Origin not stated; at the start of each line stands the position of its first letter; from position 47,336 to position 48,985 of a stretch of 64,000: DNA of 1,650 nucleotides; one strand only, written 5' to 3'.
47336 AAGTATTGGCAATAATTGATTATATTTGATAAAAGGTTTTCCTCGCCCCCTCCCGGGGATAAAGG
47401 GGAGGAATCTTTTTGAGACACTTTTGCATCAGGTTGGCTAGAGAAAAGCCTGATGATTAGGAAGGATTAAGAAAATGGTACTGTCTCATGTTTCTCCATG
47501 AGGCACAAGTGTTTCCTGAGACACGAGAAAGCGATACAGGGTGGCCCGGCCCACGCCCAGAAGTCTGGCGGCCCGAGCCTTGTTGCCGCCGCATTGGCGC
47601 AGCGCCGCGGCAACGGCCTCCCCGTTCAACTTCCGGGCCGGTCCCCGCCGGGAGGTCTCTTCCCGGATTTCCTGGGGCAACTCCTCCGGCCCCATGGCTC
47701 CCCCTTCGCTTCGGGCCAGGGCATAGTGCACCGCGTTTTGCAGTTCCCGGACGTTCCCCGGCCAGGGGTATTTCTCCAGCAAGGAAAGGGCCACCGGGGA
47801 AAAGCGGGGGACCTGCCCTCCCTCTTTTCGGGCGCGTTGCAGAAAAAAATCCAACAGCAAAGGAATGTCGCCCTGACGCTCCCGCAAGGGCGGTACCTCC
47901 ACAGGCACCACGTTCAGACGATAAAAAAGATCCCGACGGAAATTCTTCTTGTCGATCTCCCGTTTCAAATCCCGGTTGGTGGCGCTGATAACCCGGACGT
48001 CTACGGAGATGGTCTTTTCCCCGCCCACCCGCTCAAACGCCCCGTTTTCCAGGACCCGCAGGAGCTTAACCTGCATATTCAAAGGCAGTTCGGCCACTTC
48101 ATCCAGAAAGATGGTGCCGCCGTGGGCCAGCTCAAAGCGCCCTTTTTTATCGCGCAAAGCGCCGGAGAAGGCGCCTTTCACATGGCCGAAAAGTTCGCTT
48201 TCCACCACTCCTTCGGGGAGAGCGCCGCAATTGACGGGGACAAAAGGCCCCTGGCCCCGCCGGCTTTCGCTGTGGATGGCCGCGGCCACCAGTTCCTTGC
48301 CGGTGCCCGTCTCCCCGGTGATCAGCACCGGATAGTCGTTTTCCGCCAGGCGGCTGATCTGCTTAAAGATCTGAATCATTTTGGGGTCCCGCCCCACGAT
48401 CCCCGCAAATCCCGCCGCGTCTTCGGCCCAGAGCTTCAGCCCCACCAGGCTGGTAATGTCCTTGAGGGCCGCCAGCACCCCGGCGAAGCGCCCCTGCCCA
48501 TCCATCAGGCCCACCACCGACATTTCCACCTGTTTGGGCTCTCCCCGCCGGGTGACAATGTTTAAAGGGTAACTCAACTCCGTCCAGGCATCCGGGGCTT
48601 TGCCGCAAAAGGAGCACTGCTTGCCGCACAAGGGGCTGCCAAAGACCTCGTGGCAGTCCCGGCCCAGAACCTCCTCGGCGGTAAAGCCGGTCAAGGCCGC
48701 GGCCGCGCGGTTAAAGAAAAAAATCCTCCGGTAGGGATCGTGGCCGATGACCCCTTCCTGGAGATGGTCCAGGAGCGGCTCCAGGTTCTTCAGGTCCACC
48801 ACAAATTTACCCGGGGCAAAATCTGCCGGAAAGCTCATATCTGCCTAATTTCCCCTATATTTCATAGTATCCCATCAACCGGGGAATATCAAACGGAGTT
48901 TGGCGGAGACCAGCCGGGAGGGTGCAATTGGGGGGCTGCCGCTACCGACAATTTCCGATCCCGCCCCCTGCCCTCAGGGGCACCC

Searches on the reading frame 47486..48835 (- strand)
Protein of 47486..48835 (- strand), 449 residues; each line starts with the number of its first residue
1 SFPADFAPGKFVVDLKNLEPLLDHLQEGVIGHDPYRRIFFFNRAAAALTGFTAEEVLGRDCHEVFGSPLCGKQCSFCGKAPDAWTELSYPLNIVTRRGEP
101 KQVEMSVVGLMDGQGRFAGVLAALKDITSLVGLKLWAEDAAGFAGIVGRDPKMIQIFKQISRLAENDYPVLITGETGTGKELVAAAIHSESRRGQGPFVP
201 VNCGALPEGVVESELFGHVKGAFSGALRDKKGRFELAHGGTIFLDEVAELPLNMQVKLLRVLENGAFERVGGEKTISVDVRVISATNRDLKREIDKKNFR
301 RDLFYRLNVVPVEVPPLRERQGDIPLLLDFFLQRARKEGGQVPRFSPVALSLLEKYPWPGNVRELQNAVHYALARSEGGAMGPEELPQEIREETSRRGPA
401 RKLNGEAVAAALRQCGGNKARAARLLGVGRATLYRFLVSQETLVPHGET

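Call 15: search_protein_families(library=pfam, proteins=[window:47486-48835:-], max_evalue=0.001)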
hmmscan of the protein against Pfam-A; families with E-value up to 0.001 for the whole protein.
window:47486-48835:- (449 aa): 12 families
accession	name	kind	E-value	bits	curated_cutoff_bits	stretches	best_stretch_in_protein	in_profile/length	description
PF00158.32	Sigma54_activat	-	5.2e-72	241.4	20.2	1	146-312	1-167/168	Sigma-54 interaction domain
PF25601.1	AAA_lid_14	-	2.2e-24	85.5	27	1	318-400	1-84/87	AAA+ ATPase lid domain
PF14532.12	Sigma54_activ_2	-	2e-21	77.1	25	1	147-317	1-138/138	Sigma-54 interaction domain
PF13426.13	PAS_9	-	9.6e-12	45.5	27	1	29-128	4-102/103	PAS domain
PF00989.32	PAS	-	4.1e-11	43.3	22.6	1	19-65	4-50/113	PAS fold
PF02954.25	HTH_8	-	1.5e-09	37.8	22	1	406-435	8-37/42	Bacterial regulatory protein, Fis family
PF08448.16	PAS_4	-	8.2e-09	36.1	23.1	1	22-130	1-108/110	PAS fold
PF07728.20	AAA_5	-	4.9e-07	30.3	22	1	169-289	1-124/139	AAA domain (dynein-related subfamily)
PF00004.35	AAA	-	7.2e-05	23.7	21.2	1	170-306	1-125/131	ATPase family associated with various cellular activities (AAA)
PF01078.27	Mg_chelatase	-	9.4e-05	22.3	20.3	0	225-287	93-157/207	Magnesium chelatase, subunit ChlI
PF13188.13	PAS_8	-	0.00051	20.3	21.8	0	19-67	4-49/65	PAS domain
PF13191.12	AAA_16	-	0.00063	20.7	32.6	0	147-206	3-63/167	AAA ATPase domain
